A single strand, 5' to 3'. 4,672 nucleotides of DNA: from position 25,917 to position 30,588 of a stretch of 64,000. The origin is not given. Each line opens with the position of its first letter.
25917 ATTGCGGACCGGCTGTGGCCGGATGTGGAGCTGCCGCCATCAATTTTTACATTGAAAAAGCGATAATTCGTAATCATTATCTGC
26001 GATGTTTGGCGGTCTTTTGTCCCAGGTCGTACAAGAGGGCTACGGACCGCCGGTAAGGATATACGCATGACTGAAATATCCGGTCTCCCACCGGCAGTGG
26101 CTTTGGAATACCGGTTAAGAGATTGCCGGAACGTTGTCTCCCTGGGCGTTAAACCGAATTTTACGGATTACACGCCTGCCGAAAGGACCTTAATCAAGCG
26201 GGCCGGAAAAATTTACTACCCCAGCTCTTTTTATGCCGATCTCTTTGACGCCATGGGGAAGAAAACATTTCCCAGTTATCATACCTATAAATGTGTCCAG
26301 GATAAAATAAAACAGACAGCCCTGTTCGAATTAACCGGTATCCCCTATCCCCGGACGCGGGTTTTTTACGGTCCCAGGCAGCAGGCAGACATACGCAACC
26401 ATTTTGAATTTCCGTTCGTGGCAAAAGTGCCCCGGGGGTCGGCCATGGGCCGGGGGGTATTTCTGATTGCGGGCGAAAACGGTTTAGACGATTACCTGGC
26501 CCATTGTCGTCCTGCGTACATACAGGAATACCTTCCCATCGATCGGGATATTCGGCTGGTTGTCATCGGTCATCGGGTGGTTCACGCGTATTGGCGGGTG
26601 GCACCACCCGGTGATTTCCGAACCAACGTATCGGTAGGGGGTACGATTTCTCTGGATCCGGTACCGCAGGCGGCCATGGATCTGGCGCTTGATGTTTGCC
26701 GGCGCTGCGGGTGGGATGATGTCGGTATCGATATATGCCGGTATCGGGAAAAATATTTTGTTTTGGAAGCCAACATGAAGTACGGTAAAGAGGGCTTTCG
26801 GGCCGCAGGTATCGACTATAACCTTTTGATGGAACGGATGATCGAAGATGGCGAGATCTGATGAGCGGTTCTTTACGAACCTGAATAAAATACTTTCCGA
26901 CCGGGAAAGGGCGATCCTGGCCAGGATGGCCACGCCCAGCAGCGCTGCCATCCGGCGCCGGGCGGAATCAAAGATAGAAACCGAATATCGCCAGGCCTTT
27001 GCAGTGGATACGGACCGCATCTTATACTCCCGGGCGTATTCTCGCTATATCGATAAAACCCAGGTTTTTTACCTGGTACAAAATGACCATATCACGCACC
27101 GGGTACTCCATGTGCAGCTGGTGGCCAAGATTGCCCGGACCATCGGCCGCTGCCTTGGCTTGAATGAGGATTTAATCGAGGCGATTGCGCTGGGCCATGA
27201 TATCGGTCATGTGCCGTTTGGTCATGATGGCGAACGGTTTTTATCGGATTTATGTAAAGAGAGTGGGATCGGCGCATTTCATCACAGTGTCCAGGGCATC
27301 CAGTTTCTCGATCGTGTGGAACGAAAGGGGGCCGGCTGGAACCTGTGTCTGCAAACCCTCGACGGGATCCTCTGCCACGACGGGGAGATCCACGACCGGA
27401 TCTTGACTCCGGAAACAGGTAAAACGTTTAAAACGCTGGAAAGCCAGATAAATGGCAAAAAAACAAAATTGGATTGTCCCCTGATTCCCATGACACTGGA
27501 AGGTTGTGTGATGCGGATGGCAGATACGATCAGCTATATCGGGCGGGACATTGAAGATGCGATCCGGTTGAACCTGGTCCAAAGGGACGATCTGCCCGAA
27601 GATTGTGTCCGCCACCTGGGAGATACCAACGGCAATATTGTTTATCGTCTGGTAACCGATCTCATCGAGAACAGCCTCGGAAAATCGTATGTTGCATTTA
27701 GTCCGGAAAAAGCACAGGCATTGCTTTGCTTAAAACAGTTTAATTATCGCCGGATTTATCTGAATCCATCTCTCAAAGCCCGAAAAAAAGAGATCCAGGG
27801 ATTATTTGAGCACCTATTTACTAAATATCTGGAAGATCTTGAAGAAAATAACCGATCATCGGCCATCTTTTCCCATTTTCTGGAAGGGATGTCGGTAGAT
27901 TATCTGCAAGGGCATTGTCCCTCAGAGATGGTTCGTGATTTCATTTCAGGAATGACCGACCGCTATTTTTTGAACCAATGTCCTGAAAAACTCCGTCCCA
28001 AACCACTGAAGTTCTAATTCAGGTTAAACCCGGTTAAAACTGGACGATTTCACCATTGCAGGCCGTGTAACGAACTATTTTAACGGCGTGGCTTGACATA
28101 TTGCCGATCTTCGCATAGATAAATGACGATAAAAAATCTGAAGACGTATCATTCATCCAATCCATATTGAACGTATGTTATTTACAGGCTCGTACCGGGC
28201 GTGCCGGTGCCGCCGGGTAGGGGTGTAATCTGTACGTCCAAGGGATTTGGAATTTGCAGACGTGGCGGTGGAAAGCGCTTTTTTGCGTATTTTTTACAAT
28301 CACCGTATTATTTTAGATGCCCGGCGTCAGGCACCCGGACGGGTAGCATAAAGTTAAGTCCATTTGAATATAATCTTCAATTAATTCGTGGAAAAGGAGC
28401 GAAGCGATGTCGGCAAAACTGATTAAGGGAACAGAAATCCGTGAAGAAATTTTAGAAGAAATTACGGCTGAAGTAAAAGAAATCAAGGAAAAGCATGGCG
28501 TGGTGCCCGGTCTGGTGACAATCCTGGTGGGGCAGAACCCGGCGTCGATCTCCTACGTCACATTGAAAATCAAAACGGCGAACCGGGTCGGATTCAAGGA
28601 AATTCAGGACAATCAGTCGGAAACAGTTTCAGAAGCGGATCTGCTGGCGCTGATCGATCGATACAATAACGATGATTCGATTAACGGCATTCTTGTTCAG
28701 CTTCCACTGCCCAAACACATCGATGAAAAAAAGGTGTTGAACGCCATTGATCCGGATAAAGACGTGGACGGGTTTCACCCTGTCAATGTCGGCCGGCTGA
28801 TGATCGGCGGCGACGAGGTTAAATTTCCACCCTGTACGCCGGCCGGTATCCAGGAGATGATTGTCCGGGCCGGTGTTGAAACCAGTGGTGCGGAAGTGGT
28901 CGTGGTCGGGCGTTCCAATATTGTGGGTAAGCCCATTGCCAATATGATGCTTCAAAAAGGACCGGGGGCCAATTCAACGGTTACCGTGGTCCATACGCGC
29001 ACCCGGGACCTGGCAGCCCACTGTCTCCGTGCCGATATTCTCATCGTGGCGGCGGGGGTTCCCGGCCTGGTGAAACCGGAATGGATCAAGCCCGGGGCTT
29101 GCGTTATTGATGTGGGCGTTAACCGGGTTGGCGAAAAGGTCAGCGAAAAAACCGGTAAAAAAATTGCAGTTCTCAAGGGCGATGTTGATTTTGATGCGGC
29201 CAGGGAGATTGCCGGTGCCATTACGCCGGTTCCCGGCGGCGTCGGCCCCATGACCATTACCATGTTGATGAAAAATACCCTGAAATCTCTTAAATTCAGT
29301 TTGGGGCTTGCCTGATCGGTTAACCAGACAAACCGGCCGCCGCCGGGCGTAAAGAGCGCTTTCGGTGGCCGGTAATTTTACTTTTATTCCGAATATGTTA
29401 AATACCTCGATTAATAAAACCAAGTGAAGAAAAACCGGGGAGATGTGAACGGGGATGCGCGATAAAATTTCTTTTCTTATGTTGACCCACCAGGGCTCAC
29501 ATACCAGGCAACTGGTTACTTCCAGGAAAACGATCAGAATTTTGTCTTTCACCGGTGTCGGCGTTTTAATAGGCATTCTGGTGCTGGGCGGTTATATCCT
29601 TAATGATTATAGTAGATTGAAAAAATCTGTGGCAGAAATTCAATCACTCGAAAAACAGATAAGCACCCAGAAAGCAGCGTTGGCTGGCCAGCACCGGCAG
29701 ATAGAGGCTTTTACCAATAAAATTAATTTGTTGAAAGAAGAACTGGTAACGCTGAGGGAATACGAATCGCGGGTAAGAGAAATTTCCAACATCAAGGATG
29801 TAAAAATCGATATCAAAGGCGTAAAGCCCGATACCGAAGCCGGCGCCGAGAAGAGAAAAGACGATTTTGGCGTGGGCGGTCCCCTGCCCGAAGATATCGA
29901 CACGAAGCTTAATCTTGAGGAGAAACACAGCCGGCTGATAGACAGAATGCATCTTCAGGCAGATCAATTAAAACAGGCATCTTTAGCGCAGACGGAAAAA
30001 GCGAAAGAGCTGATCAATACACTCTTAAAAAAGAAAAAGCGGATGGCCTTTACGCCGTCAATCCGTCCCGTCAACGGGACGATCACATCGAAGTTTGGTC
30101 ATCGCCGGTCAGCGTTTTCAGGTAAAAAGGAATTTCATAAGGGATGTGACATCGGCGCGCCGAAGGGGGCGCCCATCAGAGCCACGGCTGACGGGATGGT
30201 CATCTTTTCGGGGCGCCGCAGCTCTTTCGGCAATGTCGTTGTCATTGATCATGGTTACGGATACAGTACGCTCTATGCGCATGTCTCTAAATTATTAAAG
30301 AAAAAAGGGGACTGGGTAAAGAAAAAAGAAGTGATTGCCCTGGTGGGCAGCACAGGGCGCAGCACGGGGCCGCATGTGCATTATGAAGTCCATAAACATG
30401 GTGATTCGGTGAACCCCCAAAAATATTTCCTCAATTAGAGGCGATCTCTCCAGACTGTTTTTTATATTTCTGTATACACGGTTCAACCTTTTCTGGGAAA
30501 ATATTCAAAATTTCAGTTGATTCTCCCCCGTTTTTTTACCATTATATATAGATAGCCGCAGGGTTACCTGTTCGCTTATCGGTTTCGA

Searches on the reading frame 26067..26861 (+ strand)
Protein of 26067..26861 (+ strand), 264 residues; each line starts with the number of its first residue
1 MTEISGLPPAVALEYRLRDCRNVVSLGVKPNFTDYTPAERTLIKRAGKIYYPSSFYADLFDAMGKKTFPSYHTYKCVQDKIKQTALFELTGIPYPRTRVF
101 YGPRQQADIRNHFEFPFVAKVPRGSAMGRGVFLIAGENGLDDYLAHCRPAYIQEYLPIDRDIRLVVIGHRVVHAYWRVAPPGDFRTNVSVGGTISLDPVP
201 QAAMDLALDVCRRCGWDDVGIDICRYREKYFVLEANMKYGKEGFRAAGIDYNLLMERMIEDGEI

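Call 31: search_protein_families(library=pfam, proteins=[window:26067-26861:+], max_evalue=0.00001)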
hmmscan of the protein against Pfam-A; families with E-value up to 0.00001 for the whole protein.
window:26067-26861:+ (264 aa): 1 family
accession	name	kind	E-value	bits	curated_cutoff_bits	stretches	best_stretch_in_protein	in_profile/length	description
PF08443.16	RimK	-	4.4e-22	79.1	21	1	78-254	2-183/188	RimK-like ATP-grasp domain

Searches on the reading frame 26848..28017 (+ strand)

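Call 31: search_protein_families(library=pfam, proteins=[window:26848-28017:+], max_evalue=0.00001)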
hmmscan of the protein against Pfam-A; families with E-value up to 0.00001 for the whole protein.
window:26848-28017:+ (389 aa): 2 families
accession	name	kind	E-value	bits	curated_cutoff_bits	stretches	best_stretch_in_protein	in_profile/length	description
PF01966.28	HD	-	5.3e-09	36.8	22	1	88-160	4-72/116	HD domain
PF13286.11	HD_assoc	-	8.1e-09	36.3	22.2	1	282-377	1-88/91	Phosphohydrolase-associated domain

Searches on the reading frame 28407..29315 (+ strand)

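Call 31: search_protein_families(library=pfam, proteins=[window:28407-29315:+], max_evalue=0.00001)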
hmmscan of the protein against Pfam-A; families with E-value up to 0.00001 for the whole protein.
window:28407-29315:+ (302 aa): 2 families
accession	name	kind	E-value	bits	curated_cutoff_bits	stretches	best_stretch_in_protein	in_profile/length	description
PF02882.25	THF_DHG_CYH_C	-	5.5e-63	211.5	27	1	124-296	1-157/160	Tetrahydrofolate dehydrogenase/cyclohydrolase, NAD(P)-binding domain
PF00763.28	THF_DHG_CYH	-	3.2e-39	134.2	32.8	1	6-121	1-115/115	Tetrahydrofolate dehydrogenase/cyclohydrolase, catalytic domain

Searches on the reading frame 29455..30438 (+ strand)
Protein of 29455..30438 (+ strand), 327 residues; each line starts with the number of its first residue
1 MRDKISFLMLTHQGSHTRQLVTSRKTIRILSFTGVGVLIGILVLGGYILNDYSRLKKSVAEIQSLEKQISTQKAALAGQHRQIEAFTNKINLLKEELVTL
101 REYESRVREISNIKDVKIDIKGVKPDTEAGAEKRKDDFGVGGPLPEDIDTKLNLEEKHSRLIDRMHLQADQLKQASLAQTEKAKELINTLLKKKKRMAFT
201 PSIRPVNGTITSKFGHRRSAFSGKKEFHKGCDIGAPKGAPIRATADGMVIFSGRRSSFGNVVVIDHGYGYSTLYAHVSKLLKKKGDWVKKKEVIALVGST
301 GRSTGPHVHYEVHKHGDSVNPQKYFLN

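Call 31: search_protein_families(library=pfam, proteins=[window:29455-30438:+], max_evalue=0.00001)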
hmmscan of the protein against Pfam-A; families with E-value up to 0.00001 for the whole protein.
window:29455-30438:+ (327 aa): 1 family
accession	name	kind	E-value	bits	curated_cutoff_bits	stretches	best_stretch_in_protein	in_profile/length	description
PF01551.29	Peptidase_M23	-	6e-36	123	28.7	1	227-321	2-96/96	Peptidase family M23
